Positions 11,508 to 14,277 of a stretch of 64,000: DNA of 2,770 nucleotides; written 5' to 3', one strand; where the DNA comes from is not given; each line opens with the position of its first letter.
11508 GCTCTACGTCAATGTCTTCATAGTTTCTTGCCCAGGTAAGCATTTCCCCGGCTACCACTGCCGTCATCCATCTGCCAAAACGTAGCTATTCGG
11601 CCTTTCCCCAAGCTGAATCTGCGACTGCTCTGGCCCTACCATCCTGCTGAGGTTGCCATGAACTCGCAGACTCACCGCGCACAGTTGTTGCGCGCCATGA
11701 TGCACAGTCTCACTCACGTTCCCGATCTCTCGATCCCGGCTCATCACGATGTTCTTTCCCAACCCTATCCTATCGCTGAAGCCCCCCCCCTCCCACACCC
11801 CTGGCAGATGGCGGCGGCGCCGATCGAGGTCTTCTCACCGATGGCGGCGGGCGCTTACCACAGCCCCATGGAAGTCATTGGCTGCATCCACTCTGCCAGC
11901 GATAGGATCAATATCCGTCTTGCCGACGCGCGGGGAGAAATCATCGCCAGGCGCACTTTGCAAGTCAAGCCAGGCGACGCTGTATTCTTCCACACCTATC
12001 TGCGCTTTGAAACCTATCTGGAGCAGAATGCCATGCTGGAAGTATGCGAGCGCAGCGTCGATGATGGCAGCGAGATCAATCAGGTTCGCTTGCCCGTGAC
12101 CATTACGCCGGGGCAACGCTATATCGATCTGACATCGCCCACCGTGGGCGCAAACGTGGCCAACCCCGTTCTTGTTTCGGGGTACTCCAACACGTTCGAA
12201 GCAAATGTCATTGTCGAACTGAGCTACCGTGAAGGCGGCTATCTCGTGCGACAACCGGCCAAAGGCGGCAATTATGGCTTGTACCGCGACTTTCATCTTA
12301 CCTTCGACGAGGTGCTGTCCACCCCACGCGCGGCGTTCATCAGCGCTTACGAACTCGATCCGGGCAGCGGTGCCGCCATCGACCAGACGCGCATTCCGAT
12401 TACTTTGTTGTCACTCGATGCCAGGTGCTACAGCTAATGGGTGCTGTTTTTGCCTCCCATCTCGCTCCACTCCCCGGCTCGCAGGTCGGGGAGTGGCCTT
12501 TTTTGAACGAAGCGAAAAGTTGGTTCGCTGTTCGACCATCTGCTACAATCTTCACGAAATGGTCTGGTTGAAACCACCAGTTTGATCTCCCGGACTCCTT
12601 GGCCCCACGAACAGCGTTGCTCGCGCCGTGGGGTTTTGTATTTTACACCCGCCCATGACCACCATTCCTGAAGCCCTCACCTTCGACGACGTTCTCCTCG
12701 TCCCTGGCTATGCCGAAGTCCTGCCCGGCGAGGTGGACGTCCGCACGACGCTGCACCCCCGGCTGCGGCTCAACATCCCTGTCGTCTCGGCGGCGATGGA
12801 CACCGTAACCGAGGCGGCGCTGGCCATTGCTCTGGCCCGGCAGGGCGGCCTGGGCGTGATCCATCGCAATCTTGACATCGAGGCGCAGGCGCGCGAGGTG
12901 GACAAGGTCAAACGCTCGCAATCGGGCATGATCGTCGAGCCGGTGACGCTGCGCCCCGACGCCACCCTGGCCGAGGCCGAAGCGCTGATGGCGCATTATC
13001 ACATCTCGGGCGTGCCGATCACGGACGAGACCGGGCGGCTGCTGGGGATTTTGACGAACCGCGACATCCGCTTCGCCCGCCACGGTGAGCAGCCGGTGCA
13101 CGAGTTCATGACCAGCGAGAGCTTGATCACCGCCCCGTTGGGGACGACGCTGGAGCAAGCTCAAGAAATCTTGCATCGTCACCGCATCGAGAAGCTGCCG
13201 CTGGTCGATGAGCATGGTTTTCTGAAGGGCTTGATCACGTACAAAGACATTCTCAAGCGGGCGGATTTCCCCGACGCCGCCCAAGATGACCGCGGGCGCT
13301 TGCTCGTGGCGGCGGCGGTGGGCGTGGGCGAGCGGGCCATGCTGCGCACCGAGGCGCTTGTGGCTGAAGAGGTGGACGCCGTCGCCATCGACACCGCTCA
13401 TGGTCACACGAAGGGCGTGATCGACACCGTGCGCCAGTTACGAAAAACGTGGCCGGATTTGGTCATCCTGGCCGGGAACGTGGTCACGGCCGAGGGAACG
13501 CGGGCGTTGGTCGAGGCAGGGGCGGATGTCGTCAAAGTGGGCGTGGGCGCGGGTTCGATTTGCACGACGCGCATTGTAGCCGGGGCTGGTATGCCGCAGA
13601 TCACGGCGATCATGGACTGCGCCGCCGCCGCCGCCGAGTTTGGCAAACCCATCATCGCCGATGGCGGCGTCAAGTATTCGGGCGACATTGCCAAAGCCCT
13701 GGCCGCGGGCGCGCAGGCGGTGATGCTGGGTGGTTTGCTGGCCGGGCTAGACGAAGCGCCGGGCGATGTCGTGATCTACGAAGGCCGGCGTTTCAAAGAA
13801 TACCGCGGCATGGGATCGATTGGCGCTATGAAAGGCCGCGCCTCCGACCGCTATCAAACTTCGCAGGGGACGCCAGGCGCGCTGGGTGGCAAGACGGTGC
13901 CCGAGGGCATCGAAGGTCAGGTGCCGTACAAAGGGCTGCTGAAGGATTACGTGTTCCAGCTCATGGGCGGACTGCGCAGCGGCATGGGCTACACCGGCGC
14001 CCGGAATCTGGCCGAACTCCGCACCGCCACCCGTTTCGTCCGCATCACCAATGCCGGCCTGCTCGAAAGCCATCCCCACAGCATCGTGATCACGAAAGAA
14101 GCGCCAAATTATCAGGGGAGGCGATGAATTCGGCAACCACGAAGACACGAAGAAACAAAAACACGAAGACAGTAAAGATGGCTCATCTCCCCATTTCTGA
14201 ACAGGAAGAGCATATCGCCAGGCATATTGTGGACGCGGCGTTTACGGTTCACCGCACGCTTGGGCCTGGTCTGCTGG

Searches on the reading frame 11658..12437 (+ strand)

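Call 35: search_protein_families(library=pfam, proteins=[window:11658-12437:+], max_evalue=0.001)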
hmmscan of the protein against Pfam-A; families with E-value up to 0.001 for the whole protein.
window:11658-12437:+ (259 aa): 1 family
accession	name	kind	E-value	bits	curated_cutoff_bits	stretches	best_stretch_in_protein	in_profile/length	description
PF10648.15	Gmad2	-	2.4e-19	69.8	25.7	2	156-239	2-86/86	Immunoglobulin-like domain of bacterial spore germination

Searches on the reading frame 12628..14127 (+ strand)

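Call 35: search_protein_families(library=pfam, proteins=[window:12628-14127:+], max_evalue=0.001)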
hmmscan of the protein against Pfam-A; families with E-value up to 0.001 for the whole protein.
window:12628-14127:+ (499 aa): 4 families
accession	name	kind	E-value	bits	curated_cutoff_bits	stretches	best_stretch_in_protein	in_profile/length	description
PF00478.31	IMPDH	-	8.2e-156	518.7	25.6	1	16-484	1-345/345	IMP dehydrogenase / GMP reductase domain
PF00571.33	CBS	-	7.7e-25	87.4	24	2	101-151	5-55/57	CBS domain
PF01070.24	FMN_dh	-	1.8e-09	37.6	24.9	1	260-369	202-303/350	FMN-dependent dehydrogenase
PF03060.21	NMO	-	2.4e-08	34.2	28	0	279-378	137-232/331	Nitronate monooxygenase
